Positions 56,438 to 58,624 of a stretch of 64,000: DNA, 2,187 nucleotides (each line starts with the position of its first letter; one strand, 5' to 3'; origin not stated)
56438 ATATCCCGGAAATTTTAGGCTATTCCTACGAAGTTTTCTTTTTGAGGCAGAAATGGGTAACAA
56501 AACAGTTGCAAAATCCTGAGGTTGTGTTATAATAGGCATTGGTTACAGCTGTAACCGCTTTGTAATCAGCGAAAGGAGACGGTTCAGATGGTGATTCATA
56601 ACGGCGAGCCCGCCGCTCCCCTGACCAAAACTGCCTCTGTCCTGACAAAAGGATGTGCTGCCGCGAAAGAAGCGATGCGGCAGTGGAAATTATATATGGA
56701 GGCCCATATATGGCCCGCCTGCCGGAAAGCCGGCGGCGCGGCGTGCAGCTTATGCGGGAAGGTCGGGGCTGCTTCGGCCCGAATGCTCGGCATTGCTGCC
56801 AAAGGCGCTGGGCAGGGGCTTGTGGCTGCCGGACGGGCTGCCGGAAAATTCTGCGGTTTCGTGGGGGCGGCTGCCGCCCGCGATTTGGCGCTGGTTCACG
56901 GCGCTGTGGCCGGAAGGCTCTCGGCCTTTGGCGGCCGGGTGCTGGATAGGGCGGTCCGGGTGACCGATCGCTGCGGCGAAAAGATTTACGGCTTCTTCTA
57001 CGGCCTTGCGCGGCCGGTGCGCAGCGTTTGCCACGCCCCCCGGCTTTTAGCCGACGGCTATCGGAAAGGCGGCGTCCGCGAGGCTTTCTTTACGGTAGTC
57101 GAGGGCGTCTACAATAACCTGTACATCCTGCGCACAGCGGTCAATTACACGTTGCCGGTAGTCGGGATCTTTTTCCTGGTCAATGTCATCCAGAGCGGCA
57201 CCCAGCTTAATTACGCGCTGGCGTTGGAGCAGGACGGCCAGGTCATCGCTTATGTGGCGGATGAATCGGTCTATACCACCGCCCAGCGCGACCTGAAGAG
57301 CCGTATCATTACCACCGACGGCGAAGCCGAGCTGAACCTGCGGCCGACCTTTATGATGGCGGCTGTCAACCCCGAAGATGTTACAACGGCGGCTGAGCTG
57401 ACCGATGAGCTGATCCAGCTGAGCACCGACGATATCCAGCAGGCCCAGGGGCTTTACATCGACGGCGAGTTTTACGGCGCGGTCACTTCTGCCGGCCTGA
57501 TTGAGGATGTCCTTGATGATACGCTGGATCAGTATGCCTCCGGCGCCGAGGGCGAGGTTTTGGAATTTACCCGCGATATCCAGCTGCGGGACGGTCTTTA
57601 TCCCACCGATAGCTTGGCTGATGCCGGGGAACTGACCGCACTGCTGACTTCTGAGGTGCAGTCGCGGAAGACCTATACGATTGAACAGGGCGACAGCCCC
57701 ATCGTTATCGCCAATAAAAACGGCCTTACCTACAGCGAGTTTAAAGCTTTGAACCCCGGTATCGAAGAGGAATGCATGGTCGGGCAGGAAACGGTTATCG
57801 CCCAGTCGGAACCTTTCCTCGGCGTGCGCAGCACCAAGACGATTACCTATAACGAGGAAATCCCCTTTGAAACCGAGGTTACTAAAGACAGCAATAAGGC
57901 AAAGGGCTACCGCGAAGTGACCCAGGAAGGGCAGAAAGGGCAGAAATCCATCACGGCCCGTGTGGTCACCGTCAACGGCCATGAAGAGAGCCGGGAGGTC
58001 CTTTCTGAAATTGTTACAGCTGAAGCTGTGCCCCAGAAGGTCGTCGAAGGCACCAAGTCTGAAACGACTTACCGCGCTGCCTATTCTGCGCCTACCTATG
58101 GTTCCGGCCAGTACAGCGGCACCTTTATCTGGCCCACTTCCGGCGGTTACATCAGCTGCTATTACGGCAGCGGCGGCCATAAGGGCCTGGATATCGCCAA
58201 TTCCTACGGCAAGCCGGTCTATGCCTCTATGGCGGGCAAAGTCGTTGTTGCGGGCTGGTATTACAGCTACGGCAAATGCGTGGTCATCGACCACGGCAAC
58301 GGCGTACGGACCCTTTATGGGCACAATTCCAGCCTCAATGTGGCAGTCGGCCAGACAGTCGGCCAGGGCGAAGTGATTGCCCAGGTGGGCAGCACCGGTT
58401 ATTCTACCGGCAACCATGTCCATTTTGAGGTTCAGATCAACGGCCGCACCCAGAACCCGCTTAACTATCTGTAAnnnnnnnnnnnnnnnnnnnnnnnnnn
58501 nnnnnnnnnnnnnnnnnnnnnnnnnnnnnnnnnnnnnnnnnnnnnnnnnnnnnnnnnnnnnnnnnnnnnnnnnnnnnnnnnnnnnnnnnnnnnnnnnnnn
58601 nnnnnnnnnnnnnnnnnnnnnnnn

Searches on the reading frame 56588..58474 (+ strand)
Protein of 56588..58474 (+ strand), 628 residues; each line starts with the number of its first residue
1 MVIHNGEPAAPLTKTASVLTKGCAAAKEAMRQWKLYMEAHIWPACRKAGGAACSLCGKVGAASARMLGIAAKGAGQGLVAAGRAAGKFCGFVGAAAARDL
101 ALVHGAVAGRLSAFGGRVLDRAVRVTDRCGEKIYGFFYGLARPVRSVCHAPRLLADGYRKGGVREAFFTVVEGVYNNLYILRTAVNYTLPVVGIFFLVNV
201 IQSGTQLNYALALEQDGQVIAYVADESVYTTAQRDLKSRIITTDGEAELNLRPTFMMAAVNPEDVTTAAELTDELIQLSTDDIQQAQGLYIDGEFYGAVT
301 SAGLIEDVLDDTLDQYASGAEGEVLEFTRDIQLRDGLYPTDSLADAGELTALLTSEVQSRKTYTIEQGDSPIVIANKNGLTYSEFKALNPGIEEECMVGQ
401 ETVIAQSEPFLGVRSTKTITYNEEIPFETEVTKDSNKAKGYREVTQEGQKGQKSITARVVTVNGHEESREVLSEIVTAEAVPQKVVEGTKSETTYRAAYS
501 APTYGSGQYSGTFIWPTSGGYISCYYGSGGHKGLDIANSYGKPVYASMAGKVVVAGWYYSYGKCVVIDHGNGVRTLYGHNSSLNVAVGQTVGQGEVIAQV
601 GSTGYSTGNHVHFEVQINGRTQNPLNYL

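Call 36: find_encoding_contigs(protein=window:56588-58474:+, flank=10000, max_places=6)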
Protein window:56588-58474:+ (628 aa): 18 contigs read that carry it; 6 places shown.
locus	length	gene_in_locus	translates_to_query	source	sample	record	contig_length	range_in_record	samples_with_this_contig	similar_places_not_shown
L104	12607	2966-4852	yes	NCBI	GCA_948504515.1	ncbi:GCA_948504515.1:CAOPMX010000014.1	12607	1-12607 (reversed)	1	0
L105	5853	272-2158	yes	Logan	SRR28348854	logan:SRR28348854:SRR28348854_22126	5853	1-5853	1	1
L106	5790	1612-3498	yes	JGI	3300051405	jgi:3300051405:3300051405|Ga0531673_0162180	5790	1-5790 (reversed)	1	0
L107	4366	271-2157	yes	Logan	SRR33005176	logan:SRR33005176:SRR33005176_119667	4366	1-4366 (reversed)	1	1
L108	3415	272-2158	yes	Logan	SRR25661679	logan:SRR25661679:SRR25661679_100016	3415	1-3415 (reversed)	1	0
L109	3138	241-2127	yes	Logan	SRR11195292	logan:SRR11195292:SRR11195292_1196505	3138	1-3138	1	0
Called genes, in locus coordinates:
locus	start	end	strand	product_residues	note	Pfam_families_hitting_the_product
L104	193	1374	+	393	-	PF07907:YibE_F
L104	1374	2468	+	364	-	PF04055:Radical_SAM, PF06969:HemN_C (weak)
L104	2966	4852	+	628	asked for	PF07501:G5, PF01551:Peptidase_M23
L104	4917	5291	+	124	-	-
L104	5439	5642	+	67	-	PF11007:CotJA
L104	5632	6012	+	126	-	-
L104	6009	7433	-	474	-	PF00239:Resolvase, PF07508:Recombinase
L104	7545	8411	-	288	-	PF02498:Bro-N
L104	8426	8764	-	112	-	PF04383:KilA-N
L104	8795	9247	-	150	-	PF14247:DUF4344 (weak), PF06114:Peptidase_M78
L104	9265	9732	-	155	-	-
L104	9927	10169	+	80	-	-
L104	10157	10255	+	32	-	-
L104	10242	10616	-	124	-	-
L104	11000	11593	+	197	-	PF02498:Bro-N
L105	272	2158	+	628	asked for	PF07501:G5, PF01551:Peptidase_M23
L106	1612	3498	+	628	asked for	PF07501:G5, PF01551:Peptidase_M23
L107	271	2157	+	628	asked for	PF07501:G5, PF01551:Peptidase_M23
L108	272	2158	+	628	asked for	PF07501:G5, PF01551:Peptidase_M23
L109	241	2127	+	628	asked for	PF07501:G5, PF01551:Peptidase_M23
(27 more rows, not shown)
